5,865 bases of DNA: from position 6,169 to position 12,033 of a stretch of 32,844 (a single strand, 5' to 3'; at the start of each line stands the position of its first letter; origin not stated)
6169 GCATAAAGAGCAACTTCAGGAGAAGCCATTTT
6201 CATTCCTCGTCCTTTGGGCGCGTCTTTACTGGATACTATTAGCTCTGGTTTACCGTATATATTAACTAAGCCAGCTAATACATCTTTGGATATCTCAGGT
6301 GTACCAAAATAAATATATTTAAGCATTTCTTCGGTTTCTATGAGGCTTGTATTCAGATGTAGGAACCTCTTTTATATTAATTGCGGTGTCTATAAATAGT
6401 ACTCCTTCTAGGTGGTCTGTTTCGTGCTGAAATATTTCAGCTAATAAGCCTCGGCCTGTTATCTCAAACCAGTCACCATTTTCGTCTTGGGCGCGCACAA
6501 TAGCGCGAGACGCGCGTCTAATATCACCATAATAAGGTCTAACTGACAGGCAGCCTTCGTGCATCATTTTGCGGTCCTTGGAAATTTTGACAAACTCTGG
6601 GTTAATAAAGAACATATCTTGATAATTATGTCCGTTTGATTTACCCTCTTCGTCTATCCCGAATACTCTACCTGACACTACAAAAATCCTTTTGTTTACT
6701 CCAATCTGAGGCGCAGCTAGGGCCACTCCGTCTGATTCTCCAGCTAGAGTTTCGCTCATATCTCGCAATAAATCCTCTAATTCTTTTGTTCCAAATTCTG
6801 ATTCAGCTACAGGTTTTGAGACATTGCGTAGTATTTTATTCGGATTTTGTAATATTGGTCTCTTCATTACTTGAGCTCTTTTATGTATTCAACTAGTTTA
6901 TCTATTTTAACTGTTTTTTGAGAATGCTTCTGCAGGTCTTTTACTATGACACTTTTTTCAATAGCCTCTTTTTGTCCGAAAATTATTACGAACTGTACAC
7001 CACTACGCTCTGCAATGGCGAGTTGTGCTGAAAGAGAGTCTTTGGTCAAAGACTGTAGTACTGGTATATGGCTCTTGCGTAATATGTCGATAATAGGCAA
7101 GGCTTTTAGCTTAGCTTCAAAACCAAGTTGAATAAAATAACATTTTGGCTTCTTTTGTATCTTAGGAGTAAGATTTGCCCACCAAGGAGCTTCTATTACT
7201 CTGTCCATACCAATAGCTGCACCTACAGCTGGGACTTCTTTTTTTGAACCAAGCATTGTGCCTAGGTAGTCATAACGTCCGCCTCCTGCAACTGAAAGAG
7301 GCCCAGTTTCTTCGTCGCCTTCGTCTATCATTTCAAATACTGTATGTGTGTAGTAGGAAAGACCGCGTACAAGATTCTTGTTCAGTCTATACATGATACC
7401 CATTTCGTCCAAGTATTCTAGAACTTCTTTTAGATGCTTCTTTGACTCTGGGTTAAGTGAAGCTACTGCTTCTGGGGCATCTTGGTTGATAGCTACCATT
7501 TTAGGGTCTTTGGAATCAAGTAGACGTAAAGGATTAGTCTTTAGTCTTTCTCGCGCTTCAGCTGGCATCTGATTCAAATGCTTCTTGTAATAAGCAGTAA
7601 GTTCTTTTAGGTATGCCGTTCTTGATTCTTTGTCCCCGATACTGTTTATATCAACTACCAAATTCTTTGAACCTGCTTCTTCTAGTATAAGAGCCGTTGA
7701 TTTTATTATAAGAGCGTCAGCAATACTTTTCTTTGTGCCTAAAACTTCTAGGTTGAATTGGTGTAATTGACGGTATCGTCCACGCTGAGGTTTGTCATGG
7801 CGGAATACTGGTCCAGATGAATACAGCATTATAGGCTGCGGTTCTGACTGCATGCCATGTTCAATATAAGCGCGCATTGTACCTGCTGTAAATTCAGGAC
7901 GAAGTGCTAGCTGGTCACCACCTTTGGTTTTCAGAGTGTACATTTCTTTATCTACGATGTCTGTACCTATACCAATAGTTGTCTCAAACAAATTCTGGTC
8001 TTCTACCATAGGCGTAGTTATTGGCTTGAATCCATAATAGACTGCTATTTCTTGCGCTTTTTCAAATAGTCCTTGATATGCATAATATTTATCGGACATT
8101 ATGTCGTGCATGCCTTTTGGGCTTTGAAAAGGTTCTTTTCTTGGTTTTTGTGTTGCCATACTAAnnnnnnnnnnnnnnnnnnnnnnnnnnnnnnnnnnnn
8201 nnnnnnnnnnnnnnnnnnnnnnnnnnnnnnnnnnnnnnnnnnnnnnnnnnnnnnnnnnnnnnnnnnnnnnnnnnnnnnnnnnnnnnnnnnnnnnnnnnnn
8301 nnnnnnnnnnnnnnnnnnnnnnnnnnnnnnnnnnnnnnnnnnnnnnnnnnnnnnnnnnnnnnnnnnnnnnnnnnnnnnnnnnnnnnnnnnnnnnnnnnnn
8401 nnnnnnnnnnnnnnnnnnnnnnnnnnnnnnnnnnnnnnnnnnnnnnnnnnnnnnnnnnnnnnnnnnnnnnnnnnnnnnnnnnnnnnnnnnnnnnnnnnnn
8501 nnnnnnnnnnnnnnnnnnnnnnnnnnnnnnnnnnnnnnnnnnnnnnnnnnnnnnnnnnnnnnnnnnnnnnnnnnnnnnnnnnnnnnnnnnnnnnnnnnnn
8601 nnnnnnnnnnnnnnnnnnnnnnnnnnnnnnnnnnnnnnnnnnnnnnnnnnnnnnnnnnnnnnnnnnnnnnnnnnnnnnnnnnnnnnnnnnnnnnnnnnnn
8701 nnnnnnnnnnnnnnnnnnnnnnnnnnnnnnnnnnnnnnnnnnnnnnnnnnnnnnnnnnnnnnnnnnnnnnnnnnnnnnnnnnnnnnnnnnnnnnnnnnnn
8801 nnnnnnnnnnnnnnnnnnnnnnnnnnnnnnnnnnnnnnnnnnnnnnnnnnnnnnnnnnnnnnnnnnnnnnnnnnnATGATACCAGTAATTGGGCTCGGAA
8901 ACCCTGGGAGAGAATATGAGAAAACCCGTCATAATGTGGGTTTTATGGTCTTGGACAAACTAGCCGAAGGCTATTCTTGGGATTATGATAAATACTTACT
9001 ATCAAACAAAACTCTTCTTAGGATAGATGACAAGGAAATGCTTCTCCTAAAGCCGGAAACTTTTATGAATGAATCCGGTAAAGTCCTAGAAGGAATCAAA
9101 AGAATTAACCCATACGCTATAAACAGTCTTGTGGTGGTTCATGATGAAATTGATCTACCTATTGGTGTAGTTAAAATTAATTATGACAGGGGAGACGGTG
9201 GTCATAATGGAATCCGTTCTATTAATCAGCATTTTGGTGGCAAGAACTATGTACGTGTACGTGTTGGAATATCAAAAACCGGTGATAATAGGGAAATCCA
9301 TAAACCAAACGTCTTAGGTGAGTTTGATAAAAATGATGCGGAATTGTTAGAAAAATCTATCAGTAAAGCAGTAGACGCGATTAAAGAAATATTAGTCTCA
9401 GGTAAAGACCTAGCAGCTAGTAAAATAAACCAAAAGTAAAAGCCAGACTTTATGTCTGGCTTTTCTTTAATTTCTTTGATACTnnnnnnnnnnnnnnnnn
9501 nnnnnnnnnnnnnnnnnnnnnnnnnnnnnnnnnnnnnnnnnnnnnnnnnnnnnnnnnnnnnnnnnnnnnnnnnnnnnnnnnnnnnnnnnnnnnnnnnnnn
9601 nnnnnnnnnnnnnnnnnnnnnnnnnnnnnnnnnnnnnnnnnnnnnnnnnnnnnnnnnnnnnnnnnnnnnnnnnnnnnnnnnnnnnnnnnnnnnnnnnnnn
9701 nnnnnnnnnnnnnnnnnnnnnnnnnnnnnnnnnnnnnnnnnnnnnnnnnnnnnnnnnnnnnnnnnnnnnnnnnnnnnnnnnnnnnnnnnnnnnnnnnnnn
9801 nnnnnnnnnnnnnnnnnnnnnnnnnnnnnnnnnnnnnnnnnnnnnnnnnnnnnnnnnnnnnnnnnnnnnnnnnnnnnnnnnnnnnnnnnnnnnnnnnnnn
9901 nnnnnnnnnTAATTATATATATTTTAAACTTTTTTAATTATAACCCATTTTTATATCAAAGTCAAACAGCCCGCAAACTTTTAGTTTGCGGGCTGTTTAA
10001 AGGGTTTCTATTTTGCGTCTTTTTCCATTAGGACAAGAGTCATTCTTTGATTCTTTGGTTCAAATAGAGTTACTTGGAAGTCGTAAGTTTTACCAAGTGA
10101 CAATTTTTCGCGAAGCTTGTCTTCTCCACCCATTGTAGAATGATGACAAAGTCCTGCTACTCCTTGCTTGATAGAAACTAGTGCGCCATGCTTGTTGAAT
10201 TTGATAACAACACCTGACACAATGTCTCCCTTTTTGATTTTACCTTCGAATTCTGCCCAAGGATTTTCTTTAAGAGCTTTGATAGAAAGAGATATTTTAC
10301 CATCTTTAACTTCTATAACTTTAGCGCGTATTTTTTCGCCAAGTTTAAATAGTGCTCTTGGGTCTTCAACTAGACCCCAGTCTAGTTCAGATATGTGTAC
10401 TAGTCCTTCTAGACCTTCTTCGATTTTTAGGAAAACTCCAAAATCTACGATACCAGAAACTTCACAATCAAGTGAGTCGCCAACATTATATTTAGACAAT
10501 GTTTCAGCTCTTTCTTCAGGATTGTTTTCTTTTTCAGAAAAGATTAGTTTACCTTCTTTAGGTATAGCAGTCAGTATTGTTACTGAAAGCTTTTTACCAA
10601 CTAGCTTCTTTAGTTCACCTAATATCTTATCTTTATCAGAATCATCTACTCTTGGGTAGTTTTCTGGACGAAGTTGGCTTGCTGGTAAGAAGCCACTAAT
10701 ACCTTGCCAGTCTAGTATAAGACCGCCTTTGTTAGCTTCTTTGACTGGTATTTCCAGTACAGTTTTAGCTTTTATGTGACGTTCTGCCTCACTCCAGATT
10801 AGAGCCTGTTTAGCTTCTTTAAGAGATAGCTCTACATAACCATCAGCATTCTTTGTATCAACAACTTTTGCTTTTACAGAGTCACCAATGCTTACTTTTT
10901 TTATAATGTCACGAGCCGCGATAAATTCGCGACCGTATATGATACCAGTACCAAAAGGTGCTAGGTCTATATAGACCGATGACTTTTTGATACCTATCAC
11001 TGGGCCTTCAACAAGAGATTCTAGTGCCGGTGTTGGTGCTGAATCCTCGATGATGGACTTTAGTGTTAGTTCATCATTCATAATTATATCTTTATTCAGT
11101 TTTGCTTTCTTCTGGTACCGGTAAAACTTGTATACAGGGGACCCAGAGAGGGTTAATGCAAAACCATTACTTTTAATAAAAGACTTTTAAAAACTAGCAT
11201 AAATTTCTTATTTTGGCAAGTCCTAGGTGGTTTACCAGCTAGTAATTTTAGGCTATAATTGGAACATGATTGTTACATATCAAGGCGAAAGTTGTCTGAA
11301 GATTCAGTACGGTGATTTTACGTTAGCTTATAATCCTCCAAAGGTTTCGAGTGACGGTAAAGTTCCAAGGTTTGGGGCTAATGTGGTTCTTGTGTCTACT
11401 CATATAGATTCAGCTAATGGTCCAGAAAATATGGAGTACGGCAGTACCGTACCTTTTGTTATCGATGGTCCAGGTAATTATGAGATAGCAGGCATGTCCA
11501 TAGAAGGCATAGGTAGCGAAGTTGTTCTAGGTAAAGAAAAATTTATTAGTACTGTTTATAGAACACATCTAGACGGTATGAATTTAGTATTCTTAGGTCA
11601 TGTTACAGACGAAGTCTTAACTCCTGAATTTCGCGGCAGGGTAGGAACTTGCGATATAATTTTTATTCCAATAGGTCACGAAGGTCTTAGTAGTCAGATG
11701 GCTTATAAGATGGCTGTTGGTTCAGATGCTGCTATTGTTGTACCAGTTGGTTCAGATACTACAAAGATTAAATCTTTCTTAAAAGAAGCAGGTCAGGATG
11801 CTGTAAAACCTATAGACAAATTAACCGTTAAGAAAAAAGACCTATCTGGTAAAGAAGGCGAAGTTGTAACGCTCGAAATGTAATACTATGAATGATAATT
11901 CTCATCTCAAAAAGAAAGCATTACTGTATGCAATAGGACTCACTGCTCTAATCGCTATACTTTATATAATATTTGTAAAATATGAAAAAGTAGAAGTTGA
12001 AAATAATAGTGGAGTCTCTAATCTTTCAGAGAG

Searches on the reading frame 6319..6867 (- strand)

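Call 7: search_protein_families(library=pfam, proteins=[window:6319-6867:-], max_evalue=0.001)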
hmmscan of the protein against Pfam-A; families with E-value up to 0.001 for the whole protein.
window:6319-6867:- (182 aa): 1 family
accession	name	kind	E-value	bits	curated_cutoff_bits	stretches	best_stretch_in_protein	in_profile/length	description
PF01327.26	Pep_deformylase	-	1.1e-43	149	22.8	1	3-166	2-154/156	Polypeptide deformylase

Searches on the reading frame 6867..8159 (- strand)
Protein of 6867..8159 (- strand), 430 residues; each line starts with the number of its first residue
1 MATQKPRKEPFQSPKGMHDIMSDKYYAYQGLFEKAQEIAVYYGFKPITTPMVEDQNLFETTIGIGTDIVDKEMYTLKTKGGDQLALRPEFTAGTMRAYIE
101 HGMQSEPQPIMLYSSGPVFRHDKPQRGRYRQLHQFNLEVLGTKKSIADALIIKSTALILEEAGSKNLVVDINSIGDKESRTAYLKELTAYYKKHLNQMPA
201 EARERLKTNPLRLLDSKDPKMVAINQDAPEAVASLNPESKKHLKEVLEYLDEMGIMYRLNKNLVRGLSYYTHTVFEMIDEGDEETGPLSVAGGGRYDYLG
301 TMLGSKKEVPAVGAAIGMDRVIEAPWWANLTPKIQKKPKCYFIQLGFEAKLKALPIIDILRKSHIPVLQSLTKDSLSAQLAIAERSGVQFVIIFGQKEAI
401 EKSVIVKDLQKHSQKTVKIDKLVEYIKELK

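Call 7: search_protein_families(library=pfam, proteins=[window:6867-8159:-], max_evalue=0.001)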
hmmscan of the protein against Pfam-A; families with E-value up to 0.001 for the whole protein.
window:6867-8159:- (430 aa): 4 families
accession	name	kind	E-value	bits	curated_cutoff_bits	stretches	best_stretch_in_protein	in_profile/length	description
PF13393.11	tRNA-synt_His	-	1.1e-33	117.3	25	1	16-321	1-308/308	Histidyl-tRNA synthetase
PF00587.30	tRNA-synt_2b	-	1.2e-15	58.4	29.3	1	74-323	1-173/179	tRNA synthetase class II core domain (G, H, P, S and T)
PF03129.25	HGTP_anticodon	-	1.7e-11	44.6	21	1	340-429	2-94/94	Anticodon binding domain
PF01409.25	tRNA-synt_2d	-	0.0002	21.4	19.8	1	27-150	18-143/246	tRNA synthetases class II core domain (F)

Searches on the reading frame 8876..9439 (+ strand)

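Call 7: search_protein_families(library=pfam, proteins=[window:8876-9439:+], max_evalue=0.001)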
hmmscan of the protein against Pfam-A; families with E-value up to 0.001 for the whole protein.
window:8876-9439:+ (187 aa): 1 family
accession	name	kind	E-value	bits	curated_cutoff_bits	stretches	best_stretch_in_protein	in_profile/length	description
PF01195.25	Pept_tRNA_hydro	-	2.9e-53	180.9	27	1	4-184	2-182/183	Peptidyl-tRNA hydrolase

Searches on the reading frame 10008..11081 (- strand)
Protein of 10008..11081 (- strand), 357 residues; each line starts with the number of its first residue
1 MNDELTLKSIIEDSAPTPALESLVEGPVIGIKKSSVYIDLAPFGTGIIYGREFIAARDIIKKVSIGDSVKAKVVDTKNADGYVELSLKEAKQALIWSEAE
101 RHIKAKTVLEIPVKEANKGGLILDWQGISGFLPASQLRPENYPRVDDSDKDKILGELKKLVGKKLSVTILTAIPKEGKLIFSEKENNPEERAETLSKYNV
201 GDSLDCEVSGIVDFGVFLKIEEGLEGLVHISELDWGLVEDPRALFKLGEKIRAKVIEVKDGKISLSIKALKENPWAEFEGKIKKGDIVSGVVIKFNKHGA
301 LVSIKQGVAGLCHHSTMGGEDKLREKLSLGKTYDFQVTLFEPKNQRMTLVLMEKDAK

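Call 7: search_protein_families(library=pfam, proteins=[window:10008-11081:-], max_evalue=0.001)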
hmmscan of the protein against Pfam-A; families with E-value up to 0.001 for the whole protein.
window:10008-11081:- (357 aa): 5 families
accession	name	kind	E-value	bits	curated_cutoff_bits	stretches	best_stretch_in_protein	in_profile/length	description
PF00575.29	S1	-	4.9e-36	123.4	22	3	197-268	1-74/74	S1 RNA binding domain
PF23459.1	S1_RRP5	-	3e-09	37.8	27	0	282-320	1-39/72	RRP5 S1 domain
PF21543.3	CvfB_2nd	-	4.3e-07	30.2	27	0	241-268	51-75/76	Virulence regulatory factor CvfB, second domain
PF21710.3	Spt6_S1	-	1.7e-06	28.6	27.5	0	280-355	12-90/91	Spt6, S1/OB domain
PF24685.1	OB_RRP5_4th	-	0.00057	20.3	31.5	0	224-260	37-73/92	RRP5 OB-fold domain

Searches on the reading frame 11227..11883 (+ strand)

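Call 7: search_protein_families(library=pfam, proteins=[window:11227-11883:+], max_evalue=0.001)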
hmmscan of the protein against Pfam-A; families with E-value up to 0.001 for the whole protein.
window:11227-11883:+ (218 aa): 1 family
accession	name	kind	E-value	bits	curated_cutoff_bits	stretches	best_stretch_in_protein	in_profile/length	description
PF13483.12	Lactamase_B_3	-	1.4e-16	61.3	24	1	16-174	2-159/160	Beta-lactamase superfamily domain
